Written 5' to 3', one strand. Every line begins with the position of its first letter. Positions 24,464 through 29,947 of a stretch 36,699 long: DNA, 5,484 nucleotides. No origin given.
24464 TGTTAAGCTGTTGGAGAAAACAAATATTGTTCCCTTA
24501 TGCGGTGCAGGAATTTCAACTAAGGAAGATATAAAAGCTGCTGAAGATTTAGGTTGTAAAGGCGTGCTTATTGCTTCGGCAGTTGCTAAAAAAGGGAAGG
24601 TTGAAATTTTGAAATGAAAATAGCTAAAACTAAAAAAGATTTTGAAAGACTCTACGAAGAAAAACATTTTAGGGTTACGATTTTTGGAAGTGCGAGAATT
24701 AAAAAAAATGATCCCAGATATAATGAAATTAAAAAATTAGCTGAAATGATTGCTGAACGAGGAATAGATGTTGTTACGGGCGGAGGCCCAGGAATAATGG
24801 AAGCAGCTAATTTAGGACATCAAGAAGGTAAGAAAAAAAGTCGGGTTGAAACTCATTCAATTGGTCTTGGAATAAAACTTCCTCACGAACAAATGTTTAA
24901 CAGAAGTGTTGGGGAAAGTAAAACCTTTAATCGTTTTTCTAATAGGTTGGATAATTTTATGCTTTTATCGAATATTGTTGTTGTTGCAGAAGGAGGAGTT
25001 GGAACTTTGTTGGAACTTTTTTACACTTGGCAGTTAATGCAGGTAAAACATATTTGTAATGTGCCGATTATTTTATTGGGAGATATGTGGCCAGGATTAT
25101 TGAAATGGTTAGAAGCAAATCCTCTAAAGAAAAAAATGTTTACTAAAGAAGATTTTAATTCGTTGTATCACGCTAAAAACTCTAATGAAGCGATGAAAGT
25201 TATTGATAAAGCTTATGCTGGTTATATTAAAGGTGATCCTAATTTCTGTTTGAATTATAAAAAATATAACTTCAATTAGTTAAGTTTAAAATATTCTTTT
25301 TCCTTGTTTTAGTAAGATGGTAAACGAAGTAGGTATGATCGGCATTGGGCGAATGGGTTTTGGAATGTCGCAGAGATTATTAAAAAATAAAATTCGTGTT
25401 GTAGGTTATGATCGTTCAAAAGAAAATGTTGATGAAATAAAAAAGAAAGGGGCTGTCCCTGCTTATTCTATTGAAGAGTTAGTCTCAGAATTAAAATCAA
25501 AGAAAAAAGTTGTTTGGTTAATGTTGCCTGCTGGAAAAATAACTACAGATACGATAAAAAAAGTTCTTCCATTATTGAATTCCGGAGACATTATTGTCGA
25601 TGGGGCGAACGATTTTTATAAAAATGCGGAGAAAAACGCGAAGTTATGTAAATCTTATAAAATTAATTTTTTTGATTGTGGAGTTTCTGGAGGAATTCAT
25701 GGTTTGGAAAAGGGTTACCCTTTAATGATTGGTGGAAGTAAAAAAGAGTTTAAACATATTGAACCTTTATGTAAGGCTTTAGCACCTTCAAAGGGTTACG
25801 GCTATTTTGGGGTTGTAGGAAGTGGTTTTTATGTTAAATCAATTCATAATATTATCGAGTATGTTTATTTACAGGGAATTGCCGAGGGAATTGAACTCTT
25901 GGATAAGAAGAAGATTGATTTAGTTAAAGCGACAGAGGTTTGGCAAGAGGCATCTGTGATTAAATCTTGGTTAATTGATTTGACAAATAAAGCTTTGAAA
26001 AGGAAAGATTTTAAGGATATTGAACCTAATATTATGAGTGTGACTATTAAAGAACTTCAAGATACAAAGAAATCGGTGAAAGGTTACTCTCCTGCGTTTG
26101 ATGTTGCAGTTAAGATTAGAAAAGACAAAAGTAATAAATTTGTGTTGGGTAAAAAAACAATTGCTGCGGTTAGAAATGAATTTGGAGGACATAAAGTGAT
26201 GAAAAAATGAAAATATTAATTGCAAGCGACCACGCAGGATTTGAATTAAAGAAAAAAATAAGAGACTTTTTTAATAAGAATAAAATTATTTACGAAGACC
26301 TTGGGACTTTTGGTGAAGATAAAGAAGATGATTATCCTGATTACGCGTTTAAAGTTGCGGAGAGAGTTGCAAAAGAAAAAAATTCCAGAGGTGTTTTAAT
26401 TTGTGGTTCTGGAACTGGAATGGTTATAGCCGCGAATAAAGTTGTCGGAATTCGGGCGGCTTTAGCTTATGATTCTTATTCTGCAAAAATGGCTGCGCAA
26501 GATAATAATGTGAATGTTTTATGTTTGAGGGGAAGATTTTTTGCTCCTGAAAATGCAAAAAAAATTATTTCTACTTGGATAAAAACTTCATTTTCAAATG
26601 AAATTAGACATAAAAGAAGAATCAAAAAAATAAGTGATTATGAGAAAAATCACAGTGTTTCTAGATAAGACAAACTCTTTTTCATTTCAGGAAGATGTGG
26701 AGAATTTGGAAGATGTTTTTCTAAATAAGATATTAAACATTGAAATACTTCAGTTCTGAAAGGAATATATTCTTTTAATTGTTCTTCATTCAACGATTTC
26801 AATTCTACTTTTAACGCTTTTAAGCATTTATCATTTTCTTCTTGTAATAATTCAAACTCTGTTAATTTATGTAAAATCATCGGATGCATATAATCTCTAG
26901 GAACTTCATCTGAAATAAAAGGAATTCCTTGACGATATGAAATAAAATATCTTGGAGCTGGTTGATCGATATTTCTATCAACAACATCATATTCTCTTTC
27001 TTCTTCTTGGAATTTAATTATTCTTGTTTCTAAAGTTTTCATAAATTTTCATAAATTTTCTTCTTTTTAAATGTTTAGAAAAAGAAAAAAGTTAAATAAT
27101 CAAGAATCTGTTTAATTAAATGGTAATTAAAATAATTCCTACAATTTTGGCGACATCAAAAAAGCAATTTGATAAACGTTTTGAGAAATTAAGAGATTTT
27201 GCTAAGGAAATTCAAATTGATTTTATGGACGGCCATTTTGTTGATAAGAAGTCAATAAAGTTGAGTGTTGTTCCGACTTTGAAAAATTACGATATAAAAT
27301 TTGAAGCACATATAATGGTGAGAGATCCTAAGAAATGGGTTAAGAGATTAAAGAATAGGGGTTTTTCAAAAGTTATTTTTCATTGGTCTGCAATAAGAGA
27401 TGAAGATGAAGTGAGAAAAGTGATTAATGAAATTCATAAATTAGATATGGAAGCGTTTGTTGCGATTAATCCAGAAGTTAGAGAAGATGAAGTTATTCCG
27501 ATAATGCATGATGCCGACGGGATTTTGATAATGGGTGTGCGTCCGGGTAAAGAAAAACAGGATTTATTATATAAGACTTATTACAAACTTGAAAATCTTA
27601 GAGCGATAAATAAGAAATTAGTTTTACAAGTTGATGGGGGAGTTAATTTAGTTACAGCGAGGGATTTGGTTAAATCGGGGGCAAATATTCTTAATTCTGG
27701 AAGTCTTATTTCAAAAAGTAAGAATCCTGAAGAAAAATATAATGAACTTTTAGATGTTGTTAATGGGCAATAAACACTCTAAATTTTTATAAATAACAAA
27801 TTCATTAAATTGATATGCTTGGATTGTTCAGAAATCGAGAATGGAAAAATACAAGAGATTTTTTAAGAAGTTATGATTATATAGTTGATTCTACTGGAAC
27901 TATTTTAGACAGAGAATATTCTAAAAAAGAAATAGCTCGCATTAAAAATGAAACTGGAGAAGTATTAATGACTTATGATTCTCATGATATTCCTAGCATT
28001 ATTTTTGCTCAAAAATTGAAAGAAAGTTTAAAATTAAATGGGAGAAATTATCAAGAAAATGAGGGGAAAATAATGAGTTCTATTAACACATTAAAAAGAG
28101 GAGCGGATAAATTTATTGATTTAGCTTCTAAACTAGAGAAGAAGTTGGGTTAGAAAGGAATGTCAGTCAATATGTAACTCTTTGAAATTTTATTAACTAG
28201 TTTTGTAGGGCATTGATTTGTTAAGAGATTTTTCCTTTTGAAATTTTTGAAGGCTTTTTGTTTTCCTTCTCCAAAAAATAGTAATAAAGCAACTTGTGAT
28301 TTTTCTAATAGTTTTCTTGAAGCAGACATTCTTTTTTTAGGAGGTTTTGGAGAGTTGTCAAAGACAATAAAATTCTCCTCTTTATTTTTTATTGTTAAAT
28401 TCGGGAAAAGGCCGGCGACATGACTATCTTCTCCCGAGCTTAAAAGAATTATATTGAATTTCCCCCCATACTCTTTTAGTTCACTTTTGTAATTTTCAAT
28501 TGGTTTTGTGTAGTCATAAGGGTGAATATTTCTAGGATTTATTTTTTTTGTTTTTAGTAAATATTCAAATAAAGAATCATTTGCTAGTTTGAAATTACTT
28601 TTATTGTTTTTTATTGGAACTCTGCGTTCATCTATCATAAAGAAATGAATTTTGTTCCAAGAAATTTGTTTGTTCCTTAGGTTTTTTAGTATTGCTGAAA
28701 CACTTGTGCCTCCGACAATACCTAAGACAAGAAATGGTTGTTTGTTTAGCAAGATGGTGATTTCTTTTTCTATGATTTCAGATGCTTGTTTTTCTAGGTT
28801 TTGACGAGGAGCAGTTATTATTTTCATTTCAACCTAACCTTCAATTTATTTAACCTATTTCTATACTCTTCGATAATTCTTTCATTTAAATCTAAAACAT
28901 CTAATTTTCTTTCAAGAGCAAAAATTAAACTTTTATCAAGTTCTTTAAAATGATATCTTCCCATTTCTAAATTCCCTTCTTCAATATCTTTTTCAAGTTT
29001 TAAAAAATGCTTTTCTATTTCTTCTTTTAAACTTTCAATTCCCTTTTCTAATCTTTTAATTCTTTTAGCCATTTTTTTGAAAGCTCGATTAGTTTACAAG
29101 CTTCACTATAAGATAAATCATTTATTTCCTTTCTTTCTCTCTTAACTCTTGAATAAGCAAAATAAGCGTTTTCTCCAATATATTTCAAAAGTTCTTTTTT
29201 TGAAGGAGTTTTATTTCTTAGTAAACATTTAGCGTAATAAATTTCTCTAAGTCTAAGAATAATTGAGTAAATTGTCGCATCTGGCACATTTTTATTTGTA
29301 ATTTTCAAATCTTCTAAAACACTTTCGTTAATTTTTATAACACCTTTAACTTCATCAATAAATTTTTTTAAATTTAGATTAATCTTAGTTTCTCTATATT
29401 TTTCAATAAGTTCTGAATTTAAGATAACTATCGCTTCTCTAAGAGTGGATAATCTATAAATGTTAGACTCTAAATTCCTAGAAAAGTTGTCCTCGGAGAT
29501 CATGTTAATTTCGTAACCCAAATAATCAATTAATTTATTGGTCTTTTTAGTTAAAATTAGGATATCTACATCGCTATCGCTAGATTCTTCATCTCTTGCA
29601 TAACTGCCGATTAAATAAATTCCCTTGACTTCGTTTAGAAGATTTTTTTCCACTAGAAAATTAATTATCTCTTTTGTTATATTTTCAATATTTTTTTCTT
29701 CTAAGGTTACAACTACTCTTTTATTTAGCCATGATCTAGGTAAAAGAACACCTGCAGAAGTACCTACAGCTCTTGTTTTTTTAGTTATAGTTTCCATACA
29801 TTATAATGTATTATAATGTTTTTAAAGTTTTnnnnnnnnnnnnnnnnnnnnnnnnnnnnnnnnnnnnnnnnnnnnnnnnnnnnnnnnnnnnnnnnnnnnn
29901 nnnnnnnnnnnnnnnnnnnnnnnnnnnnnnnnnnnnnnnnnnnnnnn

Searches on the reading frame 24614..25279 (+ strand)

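Call 71: search_protein_families(library=pfam, proteins=[window:24614-25279:+], max_evalue=0.0001)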
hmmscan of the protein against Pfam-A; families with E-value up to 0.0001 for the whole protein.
window:24614-25279:+ (221 aa): 2 families
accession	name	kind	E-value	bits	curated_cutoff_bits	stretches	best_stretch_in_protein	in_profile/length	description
PF03641.19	Lysine_decarbox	-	6.6e-15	55.9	27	1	62-195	1-129/131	Possible lysine decarboxylase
PF18306.6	LDcluster4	-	4.8e-11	42.9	26.3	1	20-142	3-117/151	SLOG cluster4 family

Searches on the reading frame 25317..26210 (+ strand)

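Call 71: search_protein_families(library=pfam, proteins=[window:25317-26210:+], max_evalue=0.0001)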
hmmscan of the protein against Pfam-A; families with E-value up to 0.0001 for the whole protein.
window:25317-26210:+ (297 aa): 4 families
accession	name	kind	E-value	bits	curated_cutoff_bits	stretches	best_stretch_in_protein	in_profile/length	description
PF03446.21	NAD_binding_2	-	1.1e-38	133.3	21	1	4-157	1-154/161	NAD binding domain of 6-phosphogluconate dehydrogenase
PF00393.24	6PGD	-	8.9e-08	32.3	27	1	170-236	1-70/290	6-phosphogluconate dehydrogenase, C-terminal domain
PF03807.23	F420_oxidored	-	4.6e-06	27.6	21.6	1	5-98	2-93/94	NADP oxidoreductase coenzyme F420-dependent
PF02826.25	2-Hacid_dh_C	-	5.8e-06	26.2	25.1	1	4-94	38-124/178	D-isomer specific 2-hydroxyacid dehydrogenase, NAD binding domain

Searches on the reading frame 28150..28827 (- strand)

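Call 71: search_protein_families(library=pfam, proteins=[window:28150-28827:-], max_evalue=0.0001)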
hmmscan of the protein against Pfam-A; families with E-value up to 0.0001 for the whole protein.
window:28150-28827:- (225 aa): 1 family
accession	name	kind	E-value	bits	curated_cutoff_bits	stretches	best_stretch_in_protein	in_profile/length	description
PF01182.26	Glucosamine_iso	-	8.8e-39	134.1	27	1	9-213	4-218/225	Glucosamine-6-phosphate isomerases/6-phosphogluconolactonase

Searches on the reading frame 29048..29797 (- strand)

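Call 71: search_protein_families(library=pfam, proteins=[window:29048-29797:-], max_evalue=0.0001)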
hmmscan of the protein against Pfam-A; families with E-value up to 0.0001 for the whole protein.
window:29048-29797:- (249 aa): 2 families
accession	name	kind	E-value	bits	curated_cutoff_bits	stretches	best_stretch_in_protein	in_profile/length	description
PF01909.29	NTP_transf_2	-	8.9e-10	39.3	21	1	42-117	2-47/93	Nucleotidyltransferase domain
PF18765.7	Polbeta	-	4.8e-08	33.5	26.9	1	43-101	2-57/93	Polymerase beta, Nucleotidyltransferase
